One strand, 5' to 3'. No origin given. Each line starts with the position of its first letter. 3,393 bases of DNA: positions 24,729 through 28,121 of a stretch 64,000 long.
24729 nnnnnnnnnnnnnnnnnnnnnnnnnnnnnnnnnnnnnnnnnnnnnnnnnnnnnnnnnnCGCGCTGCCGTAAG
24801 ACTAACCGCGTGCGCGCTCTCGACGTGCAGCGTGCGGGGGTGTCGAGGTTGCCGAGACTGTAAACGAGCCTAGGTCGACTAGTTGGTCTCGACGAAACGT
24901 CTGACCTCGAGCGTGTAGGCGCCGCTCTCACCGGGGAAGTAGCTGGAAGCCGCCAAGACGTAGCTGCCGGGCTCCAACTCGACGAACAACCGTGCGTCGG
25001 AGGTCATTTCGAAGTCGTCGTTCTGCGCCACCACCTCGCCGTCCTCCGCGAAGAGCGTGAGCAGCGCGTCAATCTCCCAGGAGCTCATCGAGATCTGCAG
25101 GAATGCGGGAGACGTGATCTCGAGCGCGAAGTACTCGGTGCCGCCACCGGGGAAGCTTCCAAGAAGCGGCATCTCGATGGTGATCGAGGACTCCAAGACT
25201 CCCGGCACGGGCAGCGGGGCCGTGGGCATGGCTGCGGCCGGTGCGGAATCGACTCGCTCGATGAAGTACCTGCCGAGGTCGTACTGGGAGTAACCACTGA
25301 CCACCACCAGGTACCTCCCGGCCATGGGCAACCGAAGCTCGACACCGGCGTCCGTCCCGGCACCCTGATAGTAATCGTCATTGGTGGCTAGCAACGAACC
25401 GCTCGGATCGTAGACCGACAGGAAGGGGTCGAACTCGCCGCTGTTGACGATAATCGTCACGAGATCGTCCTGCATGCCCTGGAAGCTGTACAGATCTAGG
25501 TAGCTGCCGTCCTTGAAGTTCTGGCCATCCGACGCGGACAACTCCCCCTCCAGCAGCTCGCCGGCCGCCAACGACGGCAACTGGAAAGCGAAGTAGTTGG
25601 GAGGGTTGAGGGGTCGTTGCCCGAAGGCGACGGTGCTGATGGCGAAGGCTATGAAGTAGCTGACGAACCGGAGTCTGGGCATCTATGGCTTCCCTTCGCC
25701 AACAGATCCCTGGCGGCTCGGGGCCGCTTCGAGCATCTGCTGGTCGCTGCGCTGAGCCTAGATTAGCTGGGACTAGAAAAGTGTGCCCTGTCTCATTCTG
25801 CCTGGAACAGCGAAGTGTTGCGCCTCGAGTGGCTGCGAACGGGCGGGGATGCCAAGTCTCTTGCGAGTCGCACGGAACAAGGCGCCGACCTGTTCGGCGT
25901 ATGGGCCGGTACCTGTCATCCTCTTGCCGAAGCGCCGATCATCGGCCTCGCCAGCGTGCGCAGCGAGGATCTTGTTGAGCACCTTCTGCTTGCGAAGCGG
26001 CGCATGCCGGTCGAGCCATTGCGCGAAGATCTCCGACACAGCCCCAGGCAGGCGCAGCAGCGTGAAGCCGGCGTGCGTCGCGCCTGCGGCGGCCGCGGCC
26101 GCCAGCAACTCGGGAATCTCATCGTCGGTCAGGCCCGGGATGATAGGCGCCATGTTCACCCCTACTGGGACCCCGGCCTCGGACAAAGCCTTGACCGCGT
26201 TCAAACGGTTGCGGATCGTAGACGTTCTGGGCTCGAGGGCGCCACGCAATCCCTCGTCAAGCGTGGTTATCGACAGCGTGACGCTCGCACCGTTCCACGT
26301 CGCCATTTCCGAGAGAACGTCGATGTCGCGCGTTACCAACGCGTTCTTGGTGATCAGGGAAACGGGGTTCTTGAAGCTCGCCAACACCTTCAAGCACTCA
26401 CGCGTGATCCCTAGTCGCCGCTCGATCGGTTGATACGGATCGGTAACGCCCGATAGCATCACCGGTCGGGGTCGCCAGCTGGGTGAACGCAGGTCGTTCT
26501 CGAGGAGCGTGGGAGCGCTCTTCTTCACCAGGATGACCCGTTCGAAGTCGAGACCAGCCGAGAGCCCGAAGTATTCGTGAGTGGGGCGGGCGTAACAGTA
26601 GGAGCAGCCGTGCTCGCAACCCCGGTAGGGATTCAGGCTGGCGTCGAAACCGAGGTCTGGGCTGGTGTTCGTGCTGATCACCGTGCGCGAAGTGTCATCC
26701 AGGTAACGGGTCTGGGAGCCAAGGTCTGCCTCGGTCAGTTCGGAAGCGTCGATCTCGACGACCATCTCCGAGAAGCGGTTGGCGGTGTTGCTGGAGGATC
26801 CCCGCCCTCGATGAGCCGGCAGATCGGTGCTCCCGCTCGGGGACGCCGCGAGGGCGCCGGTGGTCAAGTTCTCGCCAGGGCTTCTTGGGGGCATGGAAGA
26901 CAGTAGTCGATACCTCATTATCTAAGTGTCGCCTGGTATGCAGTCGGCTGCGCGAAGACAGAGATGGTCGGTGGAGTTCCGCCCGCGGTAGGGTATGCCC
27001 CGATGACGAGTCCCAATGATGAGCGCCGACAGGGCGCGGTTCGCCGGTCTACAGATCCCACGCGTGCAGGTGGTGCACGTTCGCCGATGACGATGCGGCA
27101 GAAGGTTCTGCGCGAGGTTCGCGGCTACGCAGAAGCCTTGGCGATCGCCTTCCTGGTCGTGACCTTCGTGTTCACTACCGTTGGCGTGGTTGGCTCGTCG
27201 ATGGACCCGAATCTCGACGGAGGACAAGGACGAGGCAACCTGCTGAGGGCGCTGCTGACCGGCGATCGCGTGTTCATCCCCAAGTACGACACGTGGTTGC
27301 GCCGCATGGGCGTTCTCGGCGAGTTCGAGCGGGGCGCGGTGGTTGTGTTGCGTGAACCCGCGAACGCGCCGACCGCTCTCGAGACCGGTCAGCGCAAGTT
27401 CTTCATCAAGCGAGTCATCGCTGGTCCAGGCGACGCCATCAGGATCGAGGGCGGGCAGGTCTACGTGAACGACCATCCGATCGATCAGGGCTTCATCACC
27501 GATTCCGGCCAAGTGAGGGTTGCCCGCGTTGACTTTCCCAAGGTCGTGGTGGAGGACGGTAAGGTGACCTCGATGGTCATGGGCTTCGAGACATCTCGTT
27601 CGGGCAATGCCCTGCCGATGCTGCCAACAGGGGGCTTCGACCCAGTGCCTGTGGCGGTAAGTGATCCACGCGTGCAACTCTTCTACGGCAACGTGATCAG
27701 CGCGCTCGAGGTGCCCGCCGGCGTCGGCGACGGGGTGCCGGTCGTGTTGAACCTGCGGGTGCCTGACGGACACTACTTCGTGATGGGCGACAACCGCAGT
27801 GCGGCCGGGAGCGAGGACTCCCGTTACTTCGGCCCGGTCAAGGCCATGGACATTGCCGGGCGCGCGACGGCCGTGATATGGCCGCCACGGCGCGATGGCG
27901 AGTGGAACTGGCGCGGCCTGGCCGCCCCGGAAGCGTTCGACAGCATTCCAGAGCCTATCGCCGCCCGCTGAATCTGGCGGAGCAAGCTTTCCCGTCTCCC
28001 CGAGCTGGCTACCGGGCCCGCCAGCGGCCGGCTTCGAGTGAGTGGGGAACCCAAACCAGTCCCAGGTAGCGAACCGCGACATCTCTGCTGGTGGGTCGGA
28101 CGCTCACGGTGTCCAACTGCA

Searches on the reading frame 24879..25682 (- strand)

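Call 17: search_protein_families(library=pfam, proteins=[window:24879-25682:-])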
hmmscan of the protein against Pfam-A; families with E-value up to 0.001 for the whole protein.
window:24879-25682:- (267 aa): 2 families
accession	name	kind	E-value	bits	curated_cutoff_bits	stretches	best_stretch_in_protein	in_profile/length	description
PF04151.21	PPC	-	5.2e-10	40.5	25.9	1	63-130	3-70/70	Bacterial pre-peptidase C-terminal domain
PF23623.1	GBD_IRG7_N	-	0.00028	21.4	27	0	196-251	29-84/95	IRG7 N-terminal galactose binding domain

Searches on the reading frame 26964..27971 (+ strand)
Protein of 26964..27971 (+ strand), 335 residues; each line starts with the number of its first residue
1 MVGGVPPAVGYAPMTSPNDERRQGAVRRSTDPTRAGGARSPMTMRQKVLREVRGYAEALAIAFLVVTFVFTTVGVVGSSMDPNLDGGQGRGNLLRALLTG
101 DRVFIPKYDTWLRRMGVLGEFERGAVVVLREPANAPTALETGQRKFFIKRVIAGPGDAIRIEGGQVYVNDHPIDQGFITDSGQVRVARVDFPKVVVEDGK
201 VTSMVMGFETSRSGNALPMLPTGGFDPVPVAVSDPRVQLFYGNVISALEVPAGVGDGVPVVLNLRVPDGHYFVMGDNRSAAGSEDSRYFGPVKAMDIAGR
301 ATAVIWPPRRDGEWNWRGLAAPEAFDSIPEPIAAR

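Call 18: search_protein_families(library=pfam, proteins=[window:26964-27971:+])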
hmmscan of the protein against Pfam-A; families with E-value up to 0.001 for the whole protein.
window:26964-27971:+ (335 aa): 1 family
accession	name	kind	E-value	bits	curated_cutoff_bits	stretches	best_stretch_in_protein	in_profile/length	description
PF10502.14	Peptidase_S26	-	9e-34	117.3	22.9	1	57-306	10-168/168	Signal peptidase, peptidase S26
